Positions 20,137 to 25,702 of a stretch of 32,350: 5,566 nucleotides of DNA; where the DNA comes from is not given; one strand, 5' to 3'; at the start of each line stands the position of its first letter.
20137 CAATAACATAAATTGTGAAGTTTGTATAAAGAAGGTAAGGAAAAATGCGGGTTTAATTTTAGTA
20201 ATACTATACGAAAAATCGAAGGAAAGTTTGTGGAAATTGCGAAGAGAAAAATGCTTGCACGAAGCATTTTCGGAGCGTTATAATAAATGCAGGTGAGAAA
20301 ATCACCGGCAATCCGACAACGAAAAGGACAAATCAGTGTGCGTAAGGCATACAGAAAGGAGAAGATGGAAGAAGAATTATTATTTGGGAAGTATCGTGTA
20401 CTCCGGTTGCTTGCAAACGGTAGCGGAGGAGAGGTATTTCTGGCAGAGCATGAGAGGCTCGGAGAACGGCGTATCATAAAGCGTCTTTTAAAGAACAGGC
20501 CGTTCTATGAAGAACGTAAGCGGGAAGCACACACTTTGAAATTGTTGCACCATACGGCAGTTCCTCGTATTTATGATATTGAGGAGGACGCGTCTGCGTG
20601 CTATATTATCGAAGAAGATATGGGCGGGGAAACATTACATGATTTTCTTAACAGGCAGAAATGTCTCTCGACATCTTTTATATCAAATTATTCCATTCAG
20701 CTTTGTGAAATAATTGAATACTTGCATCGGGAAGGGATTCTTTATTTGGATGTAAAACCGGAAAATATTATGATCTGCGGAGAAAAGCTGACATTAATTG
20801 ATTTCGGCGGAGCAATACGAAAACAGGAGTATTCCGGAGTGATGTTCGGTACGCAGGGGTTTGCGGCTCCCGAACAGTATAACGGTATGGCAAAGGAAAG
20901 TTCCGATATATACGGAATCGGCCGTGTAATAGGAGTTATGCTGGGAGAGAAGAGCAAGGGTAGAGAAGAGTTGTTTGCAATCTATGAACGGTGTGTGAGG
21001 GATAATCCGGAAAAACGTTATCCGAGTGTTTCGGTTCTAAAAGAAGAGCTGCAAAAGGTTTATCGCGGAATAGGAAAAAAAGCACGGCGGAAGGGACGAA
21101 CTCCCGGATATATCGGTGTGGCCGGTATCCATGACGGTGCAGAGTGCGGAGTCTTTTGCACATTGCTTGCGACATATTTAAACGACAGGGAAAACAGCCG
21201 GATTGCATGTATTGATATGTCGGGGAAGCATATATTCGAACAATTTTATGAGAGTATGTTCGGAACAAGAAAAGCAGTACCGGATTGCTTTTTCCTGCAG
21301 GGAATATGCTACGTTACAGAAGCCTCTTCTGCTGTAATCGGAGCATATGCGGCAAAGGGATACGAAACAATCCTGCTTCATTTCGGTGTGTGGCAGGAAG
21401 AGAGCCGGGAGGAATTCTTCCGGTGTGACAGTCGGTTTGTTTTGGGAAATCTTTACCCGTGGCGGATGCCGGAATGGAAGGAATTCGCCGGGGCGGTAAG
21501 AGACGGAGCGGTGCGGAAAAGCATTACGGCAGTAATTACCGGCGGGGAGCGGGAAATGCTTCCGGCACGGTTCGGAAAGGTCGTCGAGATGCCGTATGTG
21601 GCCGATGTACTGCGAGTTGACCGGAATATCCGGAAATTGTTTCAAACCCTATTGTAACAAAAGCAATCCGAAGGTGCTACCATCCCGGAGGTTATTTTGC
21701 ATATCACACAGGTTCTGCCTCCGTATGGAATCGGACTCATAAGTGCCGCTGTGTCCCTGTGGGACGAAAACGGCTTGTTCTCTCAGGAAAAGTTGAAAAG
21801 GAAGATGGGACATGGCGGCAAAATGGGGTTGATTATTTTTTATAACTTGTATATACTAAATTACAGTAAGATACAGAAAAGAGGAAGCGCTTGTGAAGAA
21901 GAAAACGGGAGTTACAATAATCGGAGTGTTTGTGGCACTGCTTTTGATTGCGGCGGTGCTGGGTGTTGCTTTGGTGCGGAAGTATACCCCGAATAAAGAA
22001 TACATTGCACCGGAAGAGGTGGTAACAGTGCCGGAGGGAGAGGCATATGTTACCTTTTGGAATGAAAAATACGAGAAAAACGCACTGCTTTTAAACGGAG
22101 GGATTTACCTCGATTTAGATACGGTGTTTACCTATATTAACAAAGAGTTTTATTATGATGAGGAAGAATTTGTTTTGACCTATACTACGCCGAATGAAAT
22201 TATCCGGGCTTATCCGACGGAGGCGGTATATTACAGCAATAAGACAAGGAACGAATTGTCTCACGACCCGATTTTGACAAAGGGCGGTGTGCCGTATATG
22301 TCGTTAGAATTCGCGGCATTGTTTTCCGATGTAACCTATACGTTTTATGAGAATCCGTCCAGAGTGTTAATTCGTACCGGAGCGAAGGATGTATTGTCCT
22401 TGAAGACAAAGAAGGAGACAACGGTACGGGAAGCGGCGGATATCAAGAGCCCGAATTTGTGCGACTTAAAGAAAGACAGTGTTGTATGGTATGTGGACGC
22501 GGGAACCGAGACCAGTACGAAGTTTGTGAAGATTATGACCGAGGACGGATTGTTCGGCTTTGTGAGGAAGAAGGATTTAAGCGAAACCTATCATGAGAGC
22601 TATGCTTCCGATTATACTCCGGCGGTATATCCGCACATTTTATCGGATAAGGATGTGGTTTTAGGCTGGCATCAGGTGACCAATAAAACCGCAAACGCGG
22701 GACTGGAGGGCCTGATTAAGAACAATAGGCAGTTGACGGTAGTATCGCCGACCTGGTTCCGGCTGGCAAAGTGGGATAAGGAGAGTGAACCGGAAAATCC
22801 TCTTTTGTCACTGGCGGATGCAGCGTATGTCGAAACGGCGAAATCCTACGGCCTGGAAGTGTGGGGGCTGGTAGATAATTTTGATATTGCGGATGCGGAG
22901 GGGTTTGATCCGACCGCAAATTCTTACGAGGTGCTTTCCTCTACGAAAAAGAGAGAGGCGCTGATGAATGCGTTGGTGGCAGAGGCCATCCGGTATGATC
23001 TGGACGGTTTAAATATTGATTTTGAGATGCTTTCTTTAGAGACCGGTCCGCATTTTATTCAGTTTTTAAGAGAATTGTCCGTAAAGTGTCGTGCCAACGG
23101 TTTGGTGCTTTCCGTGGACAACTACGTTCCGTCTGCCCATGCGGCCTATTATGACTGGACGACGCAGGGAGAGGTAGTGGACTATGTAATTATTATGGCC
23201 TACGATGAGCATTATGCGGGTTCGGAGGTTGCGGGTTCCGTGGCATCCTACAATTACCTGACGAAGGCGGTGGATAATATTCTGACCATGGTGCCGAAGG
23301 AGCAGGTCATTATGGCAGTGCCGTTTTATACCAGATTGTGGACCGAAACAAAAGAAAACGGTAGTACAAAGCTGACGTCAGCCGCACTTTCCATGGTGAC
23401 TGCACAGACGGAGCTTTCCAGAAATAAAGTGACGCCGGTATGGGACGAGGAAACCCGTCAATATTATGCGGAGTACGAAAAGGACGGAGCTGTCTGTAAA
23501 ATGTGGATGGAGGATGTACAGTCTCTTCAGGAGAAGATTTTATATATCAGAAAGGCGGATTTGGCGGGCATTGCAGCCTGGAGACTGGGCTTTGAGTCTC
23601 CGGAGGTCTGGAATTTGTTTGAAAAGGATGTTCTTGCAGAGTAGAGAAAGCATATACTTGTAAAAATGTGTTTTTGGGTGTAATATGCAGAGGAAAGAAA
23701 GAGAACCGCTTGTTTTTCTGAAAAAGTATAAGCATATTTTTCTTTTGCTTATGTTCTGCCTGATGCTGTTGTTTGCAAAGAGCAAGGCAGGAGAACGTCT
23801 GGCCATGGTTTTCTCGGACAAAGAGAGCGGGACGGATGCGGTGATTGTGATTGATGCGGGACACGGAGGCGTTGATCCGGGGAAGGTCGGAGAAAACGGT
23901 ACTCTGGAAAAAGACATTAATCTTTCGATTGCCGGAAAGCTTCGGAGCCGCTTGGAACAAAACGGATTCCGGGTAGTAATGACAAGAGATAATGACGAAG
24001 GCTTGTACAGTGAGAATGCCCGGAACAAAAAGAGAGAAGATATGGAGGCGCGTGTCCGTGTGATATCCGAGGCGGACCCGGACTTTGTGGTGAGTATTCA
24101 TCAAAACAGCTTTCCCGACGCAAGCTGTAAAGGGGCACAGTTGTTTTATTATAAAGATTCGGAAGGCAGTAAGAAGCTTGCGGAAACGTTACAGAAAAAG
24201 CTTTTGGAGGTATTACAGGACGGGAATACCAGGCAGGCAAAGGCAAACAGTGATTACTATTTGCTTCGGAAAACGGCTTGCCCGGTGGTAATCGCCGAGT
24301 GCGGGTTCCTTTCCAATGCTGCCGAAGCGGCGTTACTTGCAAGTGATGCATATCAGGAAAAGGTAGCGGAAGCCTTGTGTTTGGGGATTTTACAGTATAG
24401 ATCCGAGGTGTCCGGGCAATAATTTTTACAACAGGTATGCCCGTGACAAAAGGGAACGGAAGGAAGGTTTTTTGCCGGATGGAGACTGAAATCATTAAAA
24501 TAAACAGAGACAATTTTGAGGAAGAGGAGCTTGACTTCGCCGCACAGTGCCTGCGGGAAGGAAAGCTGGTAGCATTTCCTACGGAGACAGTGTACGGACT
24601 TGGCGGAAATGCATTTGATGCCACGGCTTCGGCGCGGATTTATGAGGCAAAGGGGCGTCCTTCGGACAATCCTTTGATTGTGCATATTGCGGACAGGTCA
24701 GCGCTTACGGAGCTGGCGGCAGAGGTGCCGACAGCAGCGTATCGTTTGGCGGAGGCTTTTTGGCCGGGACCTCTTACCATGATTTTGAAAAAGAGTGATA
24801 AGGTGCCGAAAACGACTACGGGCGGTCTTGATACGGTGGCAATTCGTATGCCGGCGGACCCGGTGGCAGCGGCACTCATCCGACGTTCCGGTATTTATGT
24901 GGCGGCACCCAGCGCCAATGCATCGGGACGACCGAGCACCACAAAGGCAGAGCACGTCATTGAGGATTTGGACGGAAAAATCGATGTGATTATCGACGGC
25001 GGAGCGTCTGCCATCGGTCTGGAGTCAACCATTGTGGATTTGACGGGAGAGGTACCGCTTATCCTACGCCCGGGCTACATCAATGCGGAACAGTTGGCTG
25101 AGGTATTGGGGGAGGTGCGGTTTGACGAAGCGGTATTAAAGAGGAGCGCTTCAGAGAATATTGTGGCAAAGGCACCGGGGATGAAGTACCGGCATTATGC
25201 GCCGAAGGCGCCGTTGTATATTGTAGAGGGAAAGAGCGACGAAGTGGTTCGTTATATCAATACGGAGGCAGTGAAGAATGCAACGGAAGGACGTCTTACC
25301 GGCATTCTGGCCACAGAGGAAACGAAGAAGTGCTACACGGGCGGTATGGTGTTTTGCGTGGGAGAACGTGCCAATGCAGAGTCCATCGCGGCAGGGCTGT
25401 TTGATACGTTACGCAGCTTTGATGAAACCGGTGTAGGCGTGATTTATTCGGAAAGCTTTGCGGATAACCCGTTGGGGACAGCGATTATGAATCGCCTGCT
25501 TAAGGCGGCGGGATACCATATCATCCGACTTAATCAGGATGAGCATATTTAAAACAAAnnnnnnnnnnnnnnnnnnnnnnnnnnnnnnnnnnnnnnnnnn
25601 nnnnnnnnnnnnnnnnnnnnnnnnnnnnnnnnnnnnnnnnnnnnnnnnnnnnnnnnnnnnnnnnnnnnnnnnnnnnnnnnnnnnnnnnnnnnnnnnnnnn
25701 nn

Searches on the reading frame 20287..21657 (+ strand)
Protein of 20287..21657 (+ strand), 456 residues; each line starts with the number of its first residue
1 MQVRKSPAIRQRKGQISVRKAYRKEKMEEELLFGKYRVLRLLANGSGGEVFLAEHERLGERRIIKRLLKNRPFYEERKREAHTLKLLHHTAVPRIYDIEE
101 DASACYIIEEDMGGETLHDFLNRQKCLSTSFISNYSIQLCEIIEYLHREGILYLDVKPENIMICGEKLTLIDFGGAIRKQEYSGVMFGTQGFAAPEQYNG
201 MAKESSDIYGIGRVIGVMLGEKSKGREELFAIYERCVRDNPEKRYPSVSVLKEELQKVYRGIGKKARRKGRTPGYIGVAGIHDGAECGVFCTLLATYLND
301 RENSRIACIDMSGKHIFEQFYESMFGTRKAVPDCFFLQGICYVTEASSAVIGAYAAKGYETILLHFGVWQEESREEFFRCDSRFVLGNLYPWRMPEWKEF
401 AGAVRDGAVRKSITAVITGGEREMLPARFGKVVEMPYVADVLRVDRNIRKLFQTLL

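Call 5: search_protein_families(library=pfam, proteins=[window:20287-21657:+], max_evalue=0.01)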
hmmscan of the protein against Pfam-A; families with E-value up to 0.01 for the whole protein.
window:20287-21657:+ (456 aa): 2 families
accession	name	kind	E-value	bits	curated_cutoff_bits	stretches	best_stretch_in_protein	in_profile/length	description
PF00069.31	Pkinase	-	5.4e-31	108.4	31.7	1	36-222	1-194/263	Protein kinase domain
PF07714.23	PK_Tyr_Ser-Thr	-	2.6e-12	47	23.1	1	39-210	4-189/258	Protein tyrosine and serine/threonine kinase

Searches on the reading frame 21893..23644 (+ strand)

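Call 5: search_protein_families(library=pfam, proteins=[window:21893-23644:+], max_evalue=0.01)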
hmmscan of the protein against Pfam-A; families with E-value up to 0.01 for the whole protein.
window:21893-23644:+ (583 aa): 2 families
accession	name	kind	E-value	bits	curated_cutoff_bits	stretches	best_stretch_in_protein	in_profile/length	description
PF00704.34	Glyco_hydro_18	-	1.4e-26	94.4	29.6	1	345-566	81-315/317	Glycosyl hydrolases family 18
PF07833.16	Cu_amine_oxidN1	-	0.00047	20.5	24.2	1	60-142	9-90/108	Copper amine oxidase N-terminal domain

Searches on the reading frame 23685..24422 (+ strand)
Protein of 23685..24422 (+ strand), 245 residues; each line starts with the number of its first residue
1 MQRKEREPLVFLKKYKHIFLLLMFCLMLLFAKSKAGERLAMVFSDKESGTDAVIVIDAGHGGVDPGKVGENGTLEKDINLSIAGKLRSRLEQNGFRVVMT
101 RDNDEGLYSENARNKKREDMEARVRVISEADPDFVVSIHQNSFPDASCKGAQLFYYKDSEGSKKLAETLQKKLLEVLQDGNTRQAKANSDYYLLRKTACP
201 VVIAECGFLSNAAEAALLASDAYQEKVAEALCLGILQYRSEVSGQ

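Call 5: search_protein_families(library=pfam, proteins=[window:23685-24422:+], max_evalue=0.01)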
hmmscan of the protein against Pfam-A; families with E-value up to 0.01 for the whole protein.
window:23685-24422:+ (245 aa): 1 family
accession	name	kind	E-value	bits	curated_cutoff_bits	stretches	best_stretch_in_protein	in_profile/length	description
PF01520.23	Amidase_3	-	3.8e-50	170.7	27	1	54-236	1-173/174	N-acetylmuramoyl-L-alanine amidase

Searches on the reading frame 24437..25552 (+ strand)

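Call 5: search_protein_families(library=pfam, proteins=[window:24437-25552:+], max_evalue=0.01)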
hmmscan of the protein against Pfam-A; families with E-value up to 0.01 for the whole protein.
window:24437-25552:+ (371 aa): 2 families
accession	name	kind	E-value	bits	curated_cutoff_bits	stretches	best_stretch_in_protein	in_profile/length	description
PF01300.24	Sua5_yciO_yrdC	-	7.3e-62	208.4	25.1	1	38-213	2-178/178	Telomere recombination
PF03481.19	Sua5_C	-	5.1e-37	127.9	22.9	1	215-359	1-136/136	Threonylcarbamoyl-AMP synthase, C-terminal domain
